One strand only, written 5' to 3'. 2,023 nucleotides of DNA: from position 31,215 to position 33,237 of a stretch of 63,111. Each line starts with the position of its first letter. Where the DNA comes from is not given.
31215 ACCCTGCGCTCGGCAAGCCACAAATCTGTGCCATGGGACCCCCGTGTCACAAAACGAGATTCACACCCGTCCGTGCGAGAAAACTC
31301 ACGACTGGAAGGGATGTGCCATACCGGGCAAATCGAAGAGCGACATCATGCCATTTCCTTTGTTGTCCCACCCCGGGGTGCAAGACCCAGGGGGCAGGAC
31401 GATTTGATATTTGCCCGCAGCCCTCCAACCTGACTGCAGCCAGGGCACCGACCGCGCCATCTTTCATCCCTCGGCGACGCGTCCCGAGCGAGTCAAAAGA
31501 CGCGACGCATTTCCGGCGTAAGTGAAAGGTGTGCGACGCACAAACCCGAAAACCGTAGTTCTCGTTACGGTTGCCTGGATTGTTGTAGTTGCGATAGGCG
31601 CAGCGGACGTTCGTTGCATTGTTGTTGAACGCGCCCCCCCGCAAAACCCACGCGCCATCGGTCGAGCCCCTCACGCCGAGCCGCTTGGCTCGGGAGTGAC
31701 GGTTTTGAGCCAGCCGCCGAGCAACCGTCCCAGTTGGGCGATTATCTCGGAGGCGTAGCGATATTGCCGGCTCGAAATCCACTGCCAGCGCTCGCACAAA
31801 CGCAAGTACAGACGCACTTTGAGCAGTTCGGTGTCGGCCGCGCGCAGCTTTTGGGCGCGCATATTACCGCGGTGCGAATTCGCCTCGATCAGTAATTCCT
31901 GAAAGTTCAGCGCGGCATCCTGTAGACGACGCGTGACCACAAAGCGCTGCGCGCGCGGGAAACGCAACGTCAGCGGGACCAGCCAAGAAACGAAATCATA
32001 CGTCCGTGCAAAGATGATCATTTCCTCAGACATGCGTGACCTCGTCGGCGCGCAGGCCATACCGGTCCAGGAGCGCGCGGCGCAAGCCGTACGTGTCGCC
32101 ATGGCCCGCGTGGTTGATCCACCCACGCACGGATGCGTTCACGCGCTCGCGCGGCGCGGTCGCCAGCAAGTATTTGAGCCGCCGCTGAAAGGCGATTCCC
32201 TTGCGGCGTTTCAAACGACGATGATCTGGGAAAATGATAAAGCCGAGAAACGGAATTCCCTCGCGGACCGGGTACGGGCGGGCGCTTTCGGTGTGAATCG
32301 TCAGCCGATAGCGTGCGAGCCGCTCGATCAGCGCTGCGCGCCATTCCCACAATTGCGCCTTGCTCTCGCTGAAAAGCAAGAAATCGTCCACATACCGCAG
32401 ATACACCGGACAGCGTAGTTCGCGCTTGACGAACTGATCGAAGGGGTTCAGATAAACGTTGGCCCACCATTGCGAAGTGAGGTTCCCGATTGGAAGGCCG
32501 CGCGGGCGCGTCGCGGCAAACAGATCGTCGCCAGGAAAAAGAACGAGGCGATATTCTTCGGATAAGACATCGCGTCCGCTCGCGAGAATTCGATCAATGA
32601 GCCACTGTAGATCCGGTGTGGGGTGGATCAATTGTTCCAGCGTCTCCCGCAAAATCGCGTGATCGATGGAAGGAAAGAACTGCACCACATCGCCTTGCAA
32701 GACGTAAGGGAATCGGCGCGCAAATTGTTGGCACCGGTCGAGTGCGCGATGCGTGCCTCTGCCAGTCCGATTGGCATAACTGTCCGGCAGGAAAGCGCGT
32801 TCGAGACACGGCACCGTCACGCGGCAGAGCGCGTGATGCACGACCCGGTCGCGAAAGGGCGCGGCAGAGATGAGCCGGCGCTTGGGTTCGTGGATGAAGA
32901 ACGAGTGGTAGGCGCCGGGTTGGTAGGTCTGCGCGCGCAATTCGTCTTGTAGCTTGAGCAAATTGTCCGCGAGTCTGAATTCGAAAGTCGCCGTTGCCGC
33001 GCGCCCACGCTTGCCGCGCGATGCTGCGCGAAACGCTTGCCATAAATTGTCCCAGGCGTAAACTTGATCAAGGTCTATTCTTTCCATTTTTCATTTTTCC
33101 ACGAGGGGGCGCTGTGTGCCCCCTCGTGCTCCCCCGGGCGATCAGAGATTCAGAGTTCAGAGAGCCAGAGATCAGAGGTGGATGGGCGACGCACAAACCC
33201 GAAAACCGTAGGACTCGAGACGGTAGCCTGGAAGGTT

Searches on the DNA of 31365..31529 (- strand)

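Call 50: build_rna_model(alignment_id=A3)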
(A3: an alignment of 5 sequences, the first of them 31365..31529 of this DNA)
Model R1 built from alignment A3 (5 sequences, 184 columns); structure: RNAalifold consensus.
model positions 153; base pairs 34; branch points 2; effective number of sequences 2.9; information 0.59 bits per position. Calibrated on 0.2 Mb of random sequence (short: E-values are rough).
structure used (alignment columns):
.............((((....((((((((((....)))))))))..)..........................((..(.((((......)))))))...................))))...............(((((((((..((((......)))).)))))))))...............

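Call 51: search_with_rna_model(model_id=R1, source=window, max_evalue=1, show_alignments=2)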
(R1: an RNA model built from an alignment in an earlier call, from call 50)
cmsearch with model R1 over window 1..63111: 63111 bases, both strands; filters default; matches with E-value up to 1: 4.
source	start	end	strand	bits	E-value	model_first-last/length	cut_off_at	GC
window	31365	31529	-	108.7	4.3e-28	1-153/153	no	0.64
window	51505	51672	-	53.3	3.9e-13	1-153/153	no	0.6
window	47158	47311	-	12.9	0.03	1-153/153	no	0.62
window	3158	3230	-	10.1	0.17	1-153/153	no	0.64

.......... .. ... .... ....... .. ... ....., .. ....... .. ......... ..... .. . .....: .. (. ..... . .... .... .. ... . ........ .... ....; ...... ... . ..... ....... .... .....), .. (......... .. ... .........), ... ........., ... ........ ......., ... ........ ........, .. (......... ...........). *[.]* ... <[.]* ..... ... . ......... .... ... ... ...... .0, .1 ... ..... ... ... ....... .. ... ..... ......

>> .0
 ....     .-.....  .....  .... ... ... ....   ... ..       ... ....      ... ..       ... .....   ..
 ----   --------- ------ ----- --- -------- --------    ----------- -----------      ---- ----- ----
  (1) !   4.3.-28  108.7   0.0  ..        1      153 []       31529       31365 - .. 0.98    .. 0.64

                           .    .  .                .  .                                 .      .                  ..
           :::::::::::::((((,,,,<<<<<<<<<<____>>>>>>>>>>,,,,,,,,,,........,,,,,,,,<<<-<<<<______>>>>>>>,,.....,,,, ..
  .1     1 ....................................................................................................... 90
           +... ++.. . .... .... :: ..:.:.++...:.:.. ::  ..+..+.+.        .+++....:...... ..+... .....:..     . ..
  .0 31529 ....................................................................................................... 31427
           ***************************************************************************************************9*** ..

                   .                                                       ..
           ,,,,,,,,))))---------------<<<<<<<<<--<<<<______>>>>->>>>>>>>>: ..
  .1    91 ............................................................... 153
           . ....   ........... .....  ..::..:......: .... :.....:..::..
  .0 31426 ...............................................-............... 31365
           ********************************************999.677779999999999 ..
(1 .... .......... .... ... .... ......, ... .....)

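Call 58: search_with_rna_model(model_id=R1, sources=[L003, L004, L005, L006, L007, L008, L009, L010, L011, L012, L013, L014, L015, L016, L017, L018, L019, L020, L021, L022, L023, L024, L037], max_evalue=1)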
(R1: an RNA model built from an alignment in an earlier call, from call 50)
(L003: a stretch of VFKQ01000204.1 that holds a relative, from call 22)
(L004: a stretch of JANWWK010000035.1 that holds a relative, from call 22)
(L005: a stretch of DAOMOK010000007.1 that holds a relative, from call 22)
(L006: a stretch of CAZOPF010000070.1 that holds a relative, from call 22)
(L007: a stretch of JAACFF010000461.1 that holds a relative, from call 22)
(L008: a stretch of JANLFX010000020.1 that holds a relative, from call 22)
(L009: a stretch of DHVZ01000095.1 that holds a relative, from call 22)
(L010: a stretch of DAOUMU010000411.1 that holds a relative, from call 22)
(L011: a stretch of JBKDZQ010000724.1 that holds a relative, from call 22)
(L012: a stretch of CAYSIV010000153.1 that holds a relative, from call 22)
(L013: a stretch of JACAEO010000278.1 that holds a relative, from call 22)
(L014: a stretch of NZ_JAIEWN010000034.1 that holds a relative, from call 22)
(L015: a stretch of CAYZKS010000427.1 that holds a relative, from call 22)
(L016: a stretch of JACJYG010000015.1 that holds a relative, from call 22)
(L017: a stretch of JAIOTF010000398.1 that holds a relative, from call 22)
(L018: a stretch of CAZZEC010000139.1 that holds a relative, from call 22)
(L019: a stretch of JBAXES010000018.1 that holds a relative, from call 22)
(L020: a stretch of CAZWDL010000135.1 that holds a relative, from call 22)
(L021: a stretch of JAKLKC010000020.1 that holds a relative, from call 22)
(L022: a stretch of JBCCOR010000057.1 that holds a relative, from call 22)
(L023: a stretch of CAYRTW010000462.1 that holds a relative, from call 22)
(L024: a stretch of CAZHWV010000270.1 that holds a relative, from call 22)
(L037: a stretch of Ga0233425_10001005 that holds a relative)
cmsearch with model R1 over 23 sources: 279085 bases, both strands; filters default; matches with E-value up to 1: 14.
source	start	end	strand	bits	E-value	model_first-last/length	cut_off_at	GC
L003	1720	1872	+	141.6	2.6e-36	1-153/153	no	0.6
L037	1625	1772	-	131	1.9e-33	1-153/153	no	0.59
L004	2594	2738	+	122.7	3.1e-31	1-153/153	no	0.73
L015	1357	1521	+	92.9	3.4e-23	1-153/153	no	0.7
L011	543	697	+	39.6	8.2e-09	1-153/153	no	0.72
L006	9746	9935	+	36.6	5.4e-08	1-153/153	no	0.67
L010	11639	11790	+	24.1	0.00013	1-153/153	no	0.61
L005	9765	9870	+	21.2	0.00077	1-153/153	no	0.66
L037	1520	1659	+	17.6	0.0072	1-153/153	no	0.62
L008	11684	11780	+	14.4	0.051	1-153/153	no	0.64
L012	5133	5226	+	11.9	0.25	1-153/153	no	0.74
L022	6057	6180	+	11.9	0.25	1-153/153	no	0.6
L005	9652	9740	+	11.4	0.34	17-99/153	no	0.66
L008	16137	16185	-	10.5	0.57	1-153/153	no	0.61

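Call 62: search_with_rna_model(model_id=R1, sources=[L145, L146, L147], max_evalue=10)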
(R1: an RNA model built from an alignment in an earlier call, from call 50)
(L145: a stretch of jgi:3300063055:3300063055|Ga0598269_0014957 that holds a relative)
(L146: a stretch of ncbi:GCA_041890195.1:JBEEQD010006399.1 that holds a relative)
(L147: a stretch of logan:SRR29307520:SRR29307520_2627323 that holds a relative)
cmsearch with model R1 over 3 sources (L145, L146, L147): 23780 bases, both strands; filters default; matches with E-value up to 10: 0.
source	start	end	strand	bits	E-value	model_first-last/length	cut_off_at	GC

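Call 69: search_with_rna_model(model_id=R1, sources=[window, L003, L004, L005, L006, L010, L011, L015, L037], max_evalue=0.001, make_alignment=true)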
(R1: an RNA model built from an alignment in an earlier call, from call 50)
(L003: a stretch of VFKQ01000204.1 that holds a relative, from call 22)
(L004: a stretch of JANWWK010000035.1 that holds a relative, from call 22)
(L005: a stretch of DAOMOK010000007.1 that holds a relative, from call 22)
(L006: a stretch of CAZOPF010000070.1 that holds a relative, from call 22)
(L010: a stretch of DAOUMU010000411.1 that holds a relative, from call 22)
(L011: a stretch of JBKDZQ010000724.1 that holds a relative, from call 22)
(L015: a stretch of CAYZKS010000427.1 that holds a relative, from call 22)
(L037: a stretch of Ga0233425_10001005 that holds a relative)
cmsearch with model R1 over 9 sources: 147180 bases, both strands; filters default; matches with E-value up to 0.001: 10.
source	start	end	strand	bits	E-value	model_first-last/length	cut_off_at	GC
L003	1720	1872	+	141.6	1.4e-36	1-153/153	no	0.6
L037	1625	1772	-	131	9.8e-34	1-153/153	no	0.59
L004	2594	2738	+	122.7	1.6e-31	1-153/153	no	0.73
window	31365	31529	-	108.7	1e-27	1-153/153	no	0.64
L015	1357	1521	+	92.9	1.8e-23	1-153/153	no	0.7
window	51505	51672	-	53.3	9e-13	1-153/153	no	0.6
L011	543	697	+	39.6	4.3e-09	1-153/153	no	0.72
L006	9746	9935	+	36.6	2.9e-08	1-153/153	no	0.67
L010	11639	11790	+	24.1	6.8e-05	1-153/153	no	0.61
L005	9765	9870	+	21.2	0.00041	1-153/153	no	0.66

Alignment A5: 10 matches aligned to the model, 257 columns, each read 5' to 3' on its own strand. Consensus structure (alignment columns), stored with it:
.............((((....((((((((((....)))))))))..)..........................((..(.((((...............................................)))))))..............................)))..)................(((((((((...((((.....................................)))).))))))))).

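Call 86: search_with_rna_model(model_id=R1, sources=[L149, L151, L150, L152], max_evalue=1)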
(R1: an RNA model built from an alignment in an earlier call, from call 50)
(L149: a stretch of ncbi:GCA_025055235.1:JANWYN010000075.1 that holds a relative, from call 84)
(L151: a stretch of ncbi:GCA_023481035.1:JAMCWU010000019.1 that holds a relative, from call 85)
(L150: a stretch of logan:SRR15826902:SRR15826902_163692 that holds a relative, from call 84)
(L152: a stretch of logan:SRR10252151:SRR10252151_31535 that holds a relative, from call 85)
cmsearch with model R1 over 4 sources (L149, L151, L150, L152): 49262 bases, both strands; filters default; matches with E-value up to 1: 6.
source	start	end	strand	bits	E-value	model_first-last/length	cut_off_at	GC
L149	11681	11855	+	54.7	1.2e-13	1-153/153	no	0.7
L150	2004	2178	+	54.7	1.2e-13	1-153/153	no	0.7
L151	11670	11755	+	37.8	4.4e-09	1-153/153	no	0.7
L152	4643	4728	+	37.8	4.4e-09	1-153/153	no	0.7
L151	9488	9672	+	35.4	1.9e-08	1-153/153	no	0.68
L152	2461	2645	+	35.4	1.9e-08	1-153/153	no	0.68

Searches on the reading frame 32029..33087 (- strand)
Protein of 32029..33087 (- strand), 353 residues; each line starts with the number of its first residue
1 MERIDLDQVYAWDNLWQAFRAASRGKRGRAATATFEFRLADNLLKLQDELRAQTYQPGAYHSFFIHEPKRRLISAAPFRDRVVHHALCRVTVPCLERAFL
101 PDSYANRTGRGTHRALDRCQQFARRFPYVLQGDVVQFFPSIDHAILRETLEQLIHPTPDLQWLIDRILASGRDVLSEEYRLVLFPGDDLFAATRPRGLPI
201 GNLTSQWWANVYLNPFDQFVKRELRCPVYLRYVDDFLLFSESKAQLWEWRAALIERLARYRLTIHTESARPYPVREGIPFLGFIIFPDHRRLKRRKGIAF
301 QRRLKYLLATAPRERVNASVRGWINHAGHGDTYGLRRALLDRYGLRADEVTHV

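Call 12: search_protein_families(library=pfam, proteins=[window:32029-33087:-])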
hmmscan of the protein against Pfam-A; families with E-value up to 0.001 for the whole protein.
window:32029-33087:- (353 aa): 1 family
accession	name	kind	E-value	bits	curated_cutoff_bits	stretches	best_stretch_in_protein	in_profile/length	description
PF00078.32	RVT_1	-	1.1e-16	61.6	29.6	1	69-284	8-204/205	Reverse transcriptase (RNA-dependent DNA polymerase)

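Call 15: find_encoding_contigs(protein=window:32029-33087:-, flank=10000, max_places=10)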
Protein window:32029-33087:- (353 aa): 1 contig read that carries it; 1 place shown.
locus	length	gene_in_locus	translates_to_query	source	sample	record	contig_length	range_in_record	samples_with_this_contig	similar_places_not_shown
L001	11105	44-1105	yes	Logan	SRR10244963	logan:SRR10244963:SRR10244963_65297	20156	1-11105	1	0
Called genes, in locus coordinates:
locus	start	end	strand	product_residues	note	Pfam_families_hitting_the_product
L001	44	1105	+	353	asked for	PF00078:RVT_1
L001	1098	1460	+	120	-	PF05635:23S_rRNA_IVP (weak), PF22296:bAvd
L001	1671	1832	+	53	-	-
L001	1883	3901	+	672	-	PF01145:Band_7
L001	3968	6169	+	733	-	PF12773:DZR, PF13248:Zn_ribbon_3 (faint), PF17032:Zn_ribbon_15 (faint), PF18912:DZR_2 (faint), PF24460:DUF7575 (faint), PF13240:Zn_Ribbon_1 (weak), PF24463:DUF7577, PF01145:Band_7 (weak)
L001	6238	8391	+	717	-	PF00069:Pkinase, PF07714:PK_Tyr_Ser-Thr, PF08400:phage_tail_N (faint)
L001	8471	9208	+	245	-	-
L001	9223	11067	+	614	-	PF00069:Pkinase, PF07714:PK_Tyr_Ser-Thr, PF03109:ABC1 (weak), PF01636:APH (faint), PF14531:Kinase-like (weak)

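Call 22: find_related_loci(query=window:32029-33087:-, collection=genome_contigs, flank=10000)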
Query window:32029-33087:- (353 aa) in genome_contigs; peptide patterns used: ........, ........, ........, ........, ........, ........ (x = any residue, [..] = any of these).
51 stretches matched a pattern; 22 encode a relative of the query (tblastn E <= 1e-3); 22 distinct loci.
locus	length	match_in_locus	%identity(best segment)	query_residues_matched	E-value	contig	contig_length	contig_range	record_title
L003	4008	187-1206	68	8-348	7e-165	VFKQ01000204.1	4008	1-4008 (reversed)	MAG: Anaerolineaceae bacterium isolate Bin_58_17 c_000002455868, whole genome shotgun sequence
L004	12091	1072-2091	66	7-345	1e-152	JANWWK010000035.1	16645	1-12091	MAG: Anaerolineales bacterium isolate SKYG2 k141_244679, whole genome shotgun sequence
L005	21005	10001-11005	66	9-340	1e-138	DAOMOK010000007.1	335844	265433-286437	MAG TPA_asm: Chloroflexota bacterium isolate AMR_MDS_5888 NODE_16_length_335844_cov_24.843765, whole genome shotgun sequ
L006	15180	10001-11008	65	9-341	3e-138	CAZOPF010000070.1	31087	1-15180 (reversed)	MAG TPA_asm: uncultured Ardenticatenaceae bacterium isolate binchicken_co274_488 genome assembly, contig: NODE_3751_leng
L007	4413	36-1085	59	1-347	1e-137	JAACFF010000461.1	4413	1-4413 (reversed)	MAG: Chloroflexota bacterium isolate bin.33 scaffold_19337, whole genome shotgun sequence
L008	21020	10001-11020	61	8-343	3e-134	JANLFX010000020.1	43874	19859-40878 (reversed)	MAG: Anaerolineae bacterium isolate A05DMB24 NODE_20_length_43874_cov_9.580319, whole genome shotgun sequence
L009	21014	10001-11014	61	8-341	2e-130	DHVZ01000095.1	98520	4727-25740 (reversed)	MAG TPA_asm: Anaerolineales bacterium UBA5195 UBA5195_contig_1252, whole genome shotgun sequence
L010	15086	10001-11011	59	8-340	2e-128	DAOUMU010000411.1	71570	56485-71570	MAG TPA_asm: Anaerolineae bacterium isolate W92_265 k127_500105, whole genome shotgun sequence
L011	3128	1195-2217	59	6-342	1e-131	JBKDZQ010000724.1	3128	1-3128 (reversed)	MAG: Parahaliea sp. isolate VLC_120 k121_16799612, whole genome shotgun sequence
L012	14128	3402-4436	58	11-340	9e-126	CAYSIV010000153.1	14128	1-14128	MAG TPA_asm: uncultured Anaerolineales bacterium isolate SRP119689_co1_311 genome assembly, contig: NODE_6179_length_141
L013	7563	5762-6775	59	8-340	4e-120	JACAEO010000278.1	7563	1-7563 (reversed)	MAG: Chloroflexota bacterium isolate L.E.CH.39_1 k119_1737093, whole genome shotgun sequence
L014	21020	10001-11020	58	6-340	2e-119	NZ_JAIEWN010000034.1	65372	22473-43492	Oscillochloris sp. ZM17-4 Scaffold_34, whole genome shotgun sequence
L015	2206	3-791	63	82-340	2e-109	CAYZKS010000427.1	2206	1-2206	MAG TPA_asm: uncultured Anaerolineales bacterium isolate SRP098346_co1_3 genome assembly, contig: NODE_90890_length_2206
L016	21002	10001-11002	48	8-339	2e-97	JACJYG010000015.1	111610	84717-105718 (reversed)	MAG: Lewinellaceae bacterium isolate HK-STAS-BACT-32 HK-STAS-BACT-32_15, whole genome shotgun sequence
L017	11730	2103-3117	63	8-341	3e-119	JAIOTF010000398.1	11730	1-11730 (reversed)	MAG: Anaerolineaceae bacterium isolate SMBSF63 bin_68_k127_1467216, whole genome shotgun sequence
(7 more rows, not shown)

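Call 83: find_homologous_proteins(query=window:32029-33087:-, max_evalue=1e-60)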
Query window:32029-33087:- (353 aa): 7877 proteins with E <= 1e-60 among 8000 candidates; the best 120 are listed.
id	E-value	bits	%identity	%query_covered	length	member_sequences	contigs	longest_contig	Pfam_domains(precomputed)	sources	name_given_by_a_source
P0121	1.8e-240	815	100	100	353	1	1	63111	PF00078.33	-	-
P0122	7.8e-175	599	74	99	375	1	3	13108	PF00078.33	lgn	-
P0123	2.7e-173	594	73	99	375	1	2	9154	PF00078.33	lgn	-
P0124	3.4e-171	587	72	99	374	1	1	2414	PF00078.33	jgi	jgi:hypothetical protein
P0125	1.5e-170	585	73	99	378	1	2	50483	PF00078.33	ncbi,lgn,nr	ncbi:MAG: RNA-directed DNA polymerase [Anaerolineae bacterium]|nr:RNA-directed DNA polymerase [Candi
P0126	2.6e-166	571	72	99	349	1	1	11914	PF00078.33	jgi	jgi:retron-type reverse transcriptase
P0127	5.1e-166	570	72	97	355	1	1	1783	PF00078.33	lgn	-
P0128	1.8e-165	568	70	97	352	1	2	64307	PF00078.33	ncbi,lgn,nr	ncbi:MAG: RNA-directed DNA polymerase [Chloroflexi bacterium]|nr:RNA-directed DNA polymerase [Chloro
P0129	2.9e-165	568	71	98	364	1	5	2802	PF00078.33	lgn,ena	-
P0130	6.2e-165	567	71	99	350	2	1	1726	PF00078.33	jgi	jgi:hypothetical protein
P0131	2.8e-164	564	71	97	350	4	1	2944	PF00078.33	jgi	jgi:retron-type reverse transcriptase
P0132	3.4e-164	564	72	97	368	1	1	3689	PF00078.33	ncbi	-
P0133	1.3e-163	562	70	98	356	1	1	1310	PF00078.33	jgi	jgi:hypothetical protein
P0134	1.4e-163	562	72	96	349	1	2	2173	PF00078.33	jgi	jgi:retron-type reverse transcriptase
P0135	1.1e-162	559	71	98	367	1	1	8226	PF00078.33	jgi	-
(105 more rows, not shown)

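Call 84: find_encoding_contigs(protein=P0125, flank=10000, max_places=2)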
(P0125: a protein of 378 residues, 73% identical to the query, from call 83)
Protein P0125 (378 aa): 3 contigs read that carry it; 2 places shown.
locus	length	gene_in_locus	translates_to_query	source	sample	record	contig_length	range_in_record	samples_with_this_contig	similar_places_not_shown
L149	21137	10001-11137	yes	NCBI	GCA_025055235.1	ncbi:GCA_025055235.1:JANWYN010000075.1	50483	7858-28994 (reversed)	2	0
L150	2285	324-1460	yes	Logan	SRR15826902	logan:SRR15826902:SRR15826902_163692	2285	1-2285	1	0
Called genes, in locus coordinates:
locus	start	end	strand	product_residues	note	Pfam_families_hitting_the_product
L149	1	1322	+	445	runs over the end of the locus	PF02881:SRP54_N, PF01656:CbiA (faint), PF06414:Zeta_toxin (faint), PF13401:AAA_22 (weak), PF00448:SRP54, PF02978:SRP_SPB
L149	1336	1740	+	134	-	PF00886:Ribosomal_S16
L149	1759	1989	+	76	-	PF13083:KH_KhpA-B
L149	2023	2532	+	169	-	PF01782:RimM, PF05239:PRC, PF24986:PRC_RimM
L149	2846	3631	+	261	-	PF00005:ABC_tran, PF13304:AAA_21 (faint)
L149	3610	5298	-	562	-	PF01590:GAF, PF13185:GAF_2, PF13492:GAF_3, PF01590:GAF, PF13185:GAF_2, PF13492:GAF_3, PF07536:HWE_HK, PF07568:HisKA_2, +2 more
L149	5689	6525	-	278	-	PF01925:TauE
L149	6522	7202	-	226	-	PF00528:BPD_transp_1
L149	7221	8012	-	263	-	PF01547:SBP_bac_1, PF12974:Phosphonate-bd (weak), PF13531:SBP_bac_11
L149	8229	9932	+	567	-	PF01582:TIR (weak), PF13676:TIR_2, PF03781:FGE-sulfatase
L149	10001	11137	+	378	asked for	PF00078:RVT_1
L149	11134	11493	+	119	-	PF05635:23S_rRNA_IVP, PF22296:bAvd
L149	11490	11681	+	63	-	-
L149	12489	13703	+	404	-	PF00266:Aminotran_5, PF01053:Cys_Met_Meta_PP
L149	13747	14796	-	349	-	PF01168:Ala_racemase_N, PF14031:D-ser_dehydrat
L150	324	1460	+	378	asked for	PF00078:RVT_1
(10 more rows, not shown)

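Call 85: find_encoding_contigs(protein=P0128, flank=10000, max_places=2)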
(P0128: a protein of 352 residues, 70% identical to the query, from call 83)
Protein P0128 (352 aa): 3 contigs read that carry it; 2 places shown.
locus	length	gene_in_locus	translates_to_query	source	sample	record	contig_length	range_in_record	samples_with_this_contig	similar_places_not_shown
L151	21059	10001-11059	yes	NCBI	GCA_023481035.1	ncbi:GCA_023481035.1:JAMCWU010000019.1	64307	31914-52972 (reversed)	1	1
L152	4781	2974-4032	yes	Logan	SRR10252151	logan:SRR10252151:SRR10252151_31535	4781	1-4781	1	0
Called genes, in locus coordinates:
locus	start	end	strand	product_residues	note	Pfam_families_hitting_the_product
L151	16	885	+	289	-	PF02463:SMC_N (faint), PF00005:ABC_tran, PF13304:AAA_21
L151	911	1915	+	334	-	PF08240:ADH_N, PF16912:Glu_dehyd_C, PF00107:ADH_zinc_N, PF13602:ADH_zinc_N_2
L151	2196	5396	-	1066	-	PF00989:PAS, PF08448:PAS_4, PF13426:PAS_9, PF08447:PAS_3, PF00989:PAS, PF08447:PAS_3, PF08448:PAS_4, PF13426:PAS_9, +9 more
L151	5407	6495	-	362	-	PF00483:NTP_transferase, PF12804:NTP_transf_3 (faint), PF22640:ManC_GMP_beta-helix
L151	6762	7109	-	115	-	-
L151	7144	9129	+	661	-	PF00069:Pkinase, PF07714:PK_Tyr_Ser-Thr, PF03109:ABC1 (weak), PF03781:FGE-sulfatase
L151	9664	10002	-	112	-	PF22296:bAvd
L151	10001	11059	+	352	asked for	PF00078:RVT_1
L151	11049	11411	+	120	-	PF05635:23S_rRNA_IVP, PF22296:bAvd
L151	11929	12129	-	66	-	PF19368:WHD_AraR, PF21906:WHD_NrtR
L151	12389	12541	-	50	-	-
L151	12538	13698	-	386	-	PF00155:Aminotran_1_2, PF01041:DegT_DnrJ_EryC1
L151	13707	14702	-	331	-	PF00483:NTP_transferase, PF12804:NTP_transf_3 (weak), PF25087:GMPPB_C (weak)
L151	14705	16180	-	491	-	PF01425:Amidase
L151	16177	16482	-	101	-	PF02686:GatC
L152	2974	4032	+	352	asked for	PF00078:RVT_1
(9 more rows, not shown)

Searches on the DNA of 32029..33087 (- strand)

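Call 79: build_rna_model(alignment_id=A7)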
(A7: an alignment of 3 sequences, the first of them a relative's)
Model R2 built from alignment A7 (3 sequences, 153 columns); structure: RNAalifold consensus.
model positions 151; base pairs 39; branch points 2; effective number of sequences 1.43; information 0.591 bits per position. Calibrated on 0.2 Mb of random sequence (short: E-values are rough).
structure used (alignment columns):
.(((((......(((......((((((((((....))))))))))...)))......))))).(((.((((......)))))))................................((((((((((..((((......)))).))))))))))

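Call 80: search_with_rna_model(model_id=R2, source=window, max_evalue=1)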
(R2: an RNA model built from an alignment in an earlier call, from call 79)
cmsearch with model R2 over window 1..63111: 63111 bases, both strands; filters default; matches with E-value up to 1: 3.
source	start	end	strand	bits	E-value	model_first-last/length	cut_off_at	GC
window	31365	31531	-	57.2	1.5e-14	1-151/151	no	0.63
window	51581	51672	-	49.5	2e-12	1-151/151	no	0.63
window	47159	47313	-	11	0.089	1-151/151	no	0.63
